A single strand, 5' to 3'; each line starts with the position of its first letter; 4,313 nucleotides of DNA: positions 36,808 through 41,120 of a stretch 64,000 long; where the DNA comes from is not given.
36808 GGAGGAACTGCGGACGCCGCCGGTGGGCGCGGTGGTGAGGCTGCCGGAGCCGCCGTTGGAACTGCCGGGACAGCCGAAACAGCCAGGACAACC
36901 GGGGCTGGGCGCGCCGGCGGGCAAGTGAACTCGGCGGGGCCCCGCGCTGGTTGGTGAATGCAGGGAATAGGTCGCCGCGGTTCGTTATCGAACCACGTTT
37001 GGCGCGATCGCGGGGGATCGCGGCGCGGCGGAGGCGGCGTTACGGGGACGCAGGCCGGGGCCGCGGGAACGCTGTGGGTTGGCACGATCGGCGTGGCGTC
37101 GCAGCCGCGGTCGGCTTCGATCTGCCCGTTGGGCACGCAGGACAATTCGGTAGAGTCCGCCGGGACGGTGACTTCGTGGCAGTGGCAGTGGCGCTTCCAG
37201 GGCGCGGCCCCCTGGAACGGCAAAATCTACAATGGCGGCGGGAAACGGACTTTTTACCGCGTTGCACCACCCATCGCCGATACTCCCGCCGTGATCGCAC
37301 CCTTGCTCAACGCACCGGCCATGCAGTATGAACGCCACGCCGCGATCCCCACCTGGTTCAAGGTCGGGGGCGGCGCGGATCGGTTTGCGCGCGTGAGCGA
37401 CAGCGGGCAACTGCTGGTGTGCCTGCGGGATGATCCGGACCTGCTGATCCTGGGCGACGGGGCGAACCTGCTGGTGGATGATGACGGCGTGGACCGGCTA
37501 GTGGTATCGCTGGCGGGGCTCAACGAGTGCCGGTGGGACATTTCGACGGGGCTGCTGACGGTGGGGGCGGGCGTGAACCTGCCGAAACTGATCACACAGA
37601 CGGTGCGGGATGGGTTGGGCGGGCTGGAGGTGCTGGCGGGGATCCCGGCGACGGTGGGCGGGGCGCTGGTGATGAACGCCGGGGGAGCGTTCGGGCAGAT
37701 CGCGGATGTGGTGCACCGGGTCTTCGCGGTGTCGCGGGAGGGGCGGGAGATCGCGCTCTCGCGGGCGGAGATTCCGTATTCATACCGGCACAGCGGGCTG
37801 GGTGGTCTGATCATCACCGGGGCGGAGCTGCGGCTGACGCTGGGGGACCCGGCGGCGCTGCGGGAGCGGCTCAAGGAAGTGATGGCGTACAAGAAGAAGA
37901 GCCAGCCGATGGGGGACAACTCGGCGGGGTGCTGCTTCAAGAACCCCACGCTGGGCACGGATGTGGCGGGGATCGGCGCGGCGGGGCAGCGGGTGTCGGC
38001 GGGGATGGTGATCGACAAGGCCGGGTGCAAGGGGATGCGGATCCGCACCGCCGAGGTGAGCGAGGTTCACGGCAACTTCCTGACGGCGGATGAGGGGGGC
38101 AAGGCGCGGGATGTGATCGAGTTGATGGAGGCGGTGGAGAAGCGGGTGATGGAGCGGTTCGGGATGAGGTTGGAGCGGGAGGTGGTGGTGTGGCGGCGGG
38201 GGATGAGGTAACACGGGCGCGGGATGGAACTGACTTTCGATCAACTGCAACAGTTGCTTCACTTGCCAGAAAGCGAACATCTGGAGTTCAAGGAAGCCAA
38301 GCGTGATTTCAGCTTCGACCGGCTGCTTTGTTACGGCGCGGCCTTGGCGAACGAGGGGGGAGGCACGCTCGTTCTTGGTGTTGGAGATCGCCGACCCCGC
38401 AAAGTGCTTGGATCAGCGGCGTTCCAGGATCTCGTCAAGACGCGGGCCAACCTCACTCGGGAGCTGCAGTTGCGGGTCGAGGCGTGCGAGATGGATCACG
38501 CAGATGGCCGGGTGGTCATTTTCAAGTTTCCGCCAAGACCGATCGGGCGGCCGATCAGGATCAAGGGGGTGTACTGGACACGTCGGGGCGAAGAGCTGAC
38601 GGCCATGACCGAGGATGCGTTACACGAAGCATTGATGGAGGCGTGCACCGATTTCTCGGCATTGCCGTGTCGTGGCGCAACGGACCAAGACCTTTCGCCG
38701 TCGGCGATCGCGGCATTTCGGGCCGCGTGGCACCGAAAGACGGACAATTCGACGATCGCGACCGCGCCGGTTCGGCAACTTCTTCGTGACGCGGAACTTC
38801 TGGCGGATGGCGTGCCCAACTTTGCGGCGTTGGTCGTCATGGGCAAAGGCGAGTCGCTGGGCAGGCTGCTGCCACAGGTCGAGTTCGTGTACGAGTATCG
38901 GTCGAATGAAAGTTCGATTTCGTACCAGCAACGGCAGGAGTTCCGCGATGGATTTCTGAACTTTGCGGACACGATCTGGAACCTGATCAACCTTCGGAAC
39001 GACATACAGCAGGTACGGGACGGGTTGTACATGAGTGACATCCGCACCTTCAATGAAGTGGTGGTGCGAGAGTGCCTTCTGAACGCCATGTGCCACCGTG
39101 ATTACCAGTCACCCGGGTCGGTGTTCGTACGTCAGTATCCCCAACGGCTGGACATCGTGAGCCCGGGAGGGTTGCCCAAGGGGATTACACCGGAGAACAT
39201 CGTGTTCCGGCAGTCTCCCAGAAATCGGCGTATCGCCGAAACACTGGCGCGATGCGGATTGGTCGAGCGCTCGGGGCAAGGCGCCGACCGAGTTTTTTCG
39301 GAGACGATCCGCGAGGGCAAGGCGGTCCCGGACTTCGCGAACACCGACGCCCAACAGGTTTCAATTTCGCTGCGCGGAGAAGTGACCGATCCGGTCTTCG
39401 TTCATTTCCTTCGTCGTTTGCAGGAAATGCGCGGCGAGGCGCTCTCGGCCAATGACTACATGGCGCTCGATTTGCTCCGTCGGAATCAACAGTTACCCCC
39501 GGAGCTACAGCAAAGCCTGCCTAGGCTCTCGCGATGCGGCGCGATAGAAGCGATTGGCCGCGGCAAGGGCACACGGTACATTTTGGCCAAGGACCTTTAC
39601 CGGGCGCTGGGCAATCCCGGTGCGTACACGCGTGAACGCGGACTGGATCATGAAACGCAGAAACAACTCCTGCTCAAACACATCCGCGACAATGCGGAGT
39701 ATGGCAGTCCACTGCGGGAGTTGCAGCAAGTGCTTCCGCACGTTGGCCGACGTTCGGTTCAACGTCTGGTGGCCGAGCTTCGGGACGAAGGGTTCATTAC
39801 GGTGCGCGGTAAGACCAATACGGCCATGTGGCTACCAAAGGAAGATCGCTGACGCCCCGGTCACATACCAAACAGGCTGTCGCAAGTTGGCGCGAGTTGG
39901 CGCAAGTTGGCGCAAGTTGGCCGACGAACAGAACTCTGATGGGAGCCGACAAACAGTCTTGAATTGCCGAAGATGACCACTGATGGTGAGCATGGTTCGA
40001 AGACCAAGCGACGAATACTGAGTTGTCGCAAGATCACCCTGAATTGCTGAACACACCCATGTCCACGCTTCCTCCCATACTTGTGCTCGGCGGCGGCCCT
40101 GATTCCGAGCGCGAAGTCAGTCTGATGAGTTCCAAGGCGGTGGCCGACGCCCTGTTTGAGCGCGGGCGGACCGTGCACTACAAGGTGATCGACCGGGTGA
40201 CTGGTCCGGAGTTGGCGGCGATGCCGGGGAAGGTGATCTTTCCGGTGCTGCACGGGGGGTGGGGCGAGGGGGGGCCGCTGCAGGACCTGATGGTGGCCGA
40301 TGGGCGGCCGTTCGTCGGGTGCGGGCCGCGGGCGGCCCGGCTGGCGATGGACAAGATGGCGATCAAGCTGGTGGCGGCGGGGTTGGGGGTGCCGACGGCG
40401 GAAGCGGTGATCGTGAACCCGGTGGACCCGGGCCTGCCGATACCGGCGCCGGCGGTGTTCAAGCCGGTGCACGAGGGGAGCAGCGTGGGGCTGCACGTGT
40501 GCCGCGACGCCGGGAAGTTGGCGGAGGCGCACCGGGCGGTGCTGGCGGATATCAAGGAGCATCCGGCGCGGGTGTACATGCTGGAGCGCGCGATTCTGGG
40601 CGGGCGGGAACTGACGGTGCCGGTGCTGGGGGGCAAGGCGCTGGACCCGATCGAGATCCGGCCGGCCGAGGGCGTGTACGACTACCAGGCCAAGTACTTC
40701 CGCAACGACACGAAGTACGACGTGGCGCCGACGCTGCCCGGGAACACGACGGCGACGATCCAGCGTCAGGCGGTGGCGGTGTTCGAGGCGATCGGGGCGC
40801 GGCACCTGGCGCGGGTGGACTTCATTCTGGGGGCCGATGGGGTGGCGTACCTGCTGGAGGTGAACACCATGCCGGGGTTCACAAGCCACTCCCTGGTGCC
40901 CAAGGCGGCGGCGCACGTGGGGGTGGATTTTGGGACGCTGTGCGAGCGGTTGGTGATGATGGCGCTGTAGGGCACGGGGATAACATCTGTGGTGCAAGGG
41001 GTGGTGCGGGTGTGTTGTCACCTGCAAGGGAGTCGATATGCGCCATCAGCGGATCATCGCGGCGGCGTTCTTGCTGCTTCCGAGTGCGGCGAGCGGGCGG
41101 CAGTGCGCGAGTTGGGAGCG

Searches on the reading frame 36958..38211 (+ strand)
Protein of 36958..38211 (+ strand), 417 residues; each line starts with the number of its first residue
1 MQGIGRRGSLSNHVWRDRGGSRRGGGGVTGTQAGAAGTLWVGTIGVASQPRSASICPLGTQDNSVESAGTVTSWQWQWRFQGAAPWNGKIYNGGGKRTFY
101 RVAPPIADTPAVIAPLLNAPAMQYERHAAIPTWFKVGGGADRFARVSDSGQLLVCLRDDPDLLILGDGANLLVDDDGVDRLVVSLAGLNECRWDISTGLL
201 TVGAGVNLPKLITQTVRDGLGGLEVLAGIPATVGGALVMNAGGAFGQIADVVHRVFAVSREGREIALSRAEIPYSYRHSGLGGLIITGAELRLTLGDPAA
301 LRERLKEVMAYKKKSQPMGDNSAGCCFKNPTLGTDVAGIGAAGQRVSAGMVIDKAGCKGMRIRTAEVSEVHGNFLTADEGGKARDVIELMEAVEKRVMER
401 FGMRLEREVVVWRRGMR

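Call 37: search_protein_families(library=pfam, max_evalue=0.00001, proteins=[window:36958-38211:+])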
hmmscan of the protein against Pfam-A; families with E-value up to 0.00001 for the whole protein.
window:36958-38211:+ (417 aa): 2 families
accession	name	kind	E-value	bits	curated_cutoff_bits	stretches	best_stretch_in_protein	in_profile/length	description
PF02873.21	MurB_C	-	2.8e-27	95.2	27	1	301-411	2-98/99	UDP-N-acetylenolpyruvoylglucosamine reductase, C-terminal domain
PF01565.28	FAD_binding_4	-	3.9e-16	59.4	26.4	1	160-266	25-137/139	FAD binding domain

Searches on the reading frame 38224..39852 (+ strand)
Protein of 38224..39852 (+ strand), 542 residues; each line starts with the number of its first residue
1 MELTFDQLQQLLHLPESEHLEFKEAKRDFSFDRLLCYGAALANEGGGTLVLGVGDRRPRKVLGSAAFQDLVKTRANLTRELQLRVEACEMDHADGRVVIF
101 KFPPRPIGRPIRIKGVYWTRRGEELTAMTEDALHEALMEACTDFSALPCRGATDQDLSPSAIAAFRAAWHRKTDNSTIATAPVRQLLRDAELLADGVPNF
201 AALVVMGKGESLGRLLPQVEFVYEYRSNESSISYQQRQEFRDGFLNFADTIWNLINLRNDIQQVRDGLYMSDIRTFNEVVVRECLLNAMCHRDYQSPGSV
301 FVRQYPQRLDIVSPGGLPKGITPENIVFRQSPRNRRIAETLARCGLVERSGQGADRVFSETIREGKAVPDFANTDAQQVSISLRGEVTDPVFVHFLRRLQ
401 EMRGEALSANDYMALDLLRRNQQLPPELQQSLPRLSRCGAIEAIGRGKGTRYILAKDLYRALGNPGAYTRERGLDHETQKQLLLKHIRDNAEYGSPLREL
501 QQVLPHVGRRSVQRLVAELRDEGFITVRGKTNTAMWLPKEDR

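Call 37: search_protein_families(library=pfam, max_evalue=0.00001, proteins=[window:38224-39852:+])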
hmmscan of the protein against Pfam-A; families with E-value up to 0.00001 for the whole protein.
window:38224-39852:+ (542 aa): 2 families
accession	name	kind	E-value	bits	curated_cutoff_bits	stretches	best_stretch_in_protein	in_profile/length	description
PF13749.12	HATPase_c_4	-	2.5e-15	56.7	26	1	300-376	4-83/89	Putative ATP-dependent DNA helicase recG C-terminal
PF04326.19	SLFN_AlbA_2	-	5.2e-10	40.3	25.3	1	16-128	1-117/118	Schlafen, AlbA_2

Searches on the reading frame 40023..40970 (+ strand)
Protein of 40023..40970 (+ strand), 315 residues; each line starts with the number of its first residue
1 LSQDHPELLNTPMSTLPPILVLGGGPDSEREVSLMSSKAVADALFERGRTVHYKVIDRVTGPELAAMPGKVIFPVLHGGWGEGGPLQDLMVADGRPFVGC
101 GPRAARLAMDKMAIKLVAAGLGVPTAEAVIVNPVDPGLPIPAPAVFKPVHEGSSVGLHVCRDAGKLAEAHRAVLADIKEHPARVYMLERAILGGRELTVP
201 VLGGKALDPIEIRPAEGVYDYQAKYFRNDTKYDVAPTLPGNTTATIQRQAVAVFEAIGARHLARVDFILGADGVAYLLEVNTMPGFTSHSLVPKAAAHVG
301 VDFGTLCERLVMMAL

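Call 81: search_protein_families(library=pfam, max_evalue=0.0001, proteins=[window:40023-40970:+])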
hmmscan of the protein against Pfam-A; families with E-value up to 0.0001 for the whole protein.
window:40023-40970:+ (315 aa): 2 families
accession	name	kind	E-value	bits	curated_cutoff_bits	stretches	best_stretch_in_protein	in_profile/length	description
PF07478.18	Dala_Dala_lig_C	-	1.3e-40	139.6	24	1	143-311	38-203/204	D-ala D-ala ligase C-terminus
PF01820.27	Dala_Dala_lig_N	-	6.8e-12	46.4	34.6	1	70-100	91-121/121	D-ala D-ala ligase N-terminus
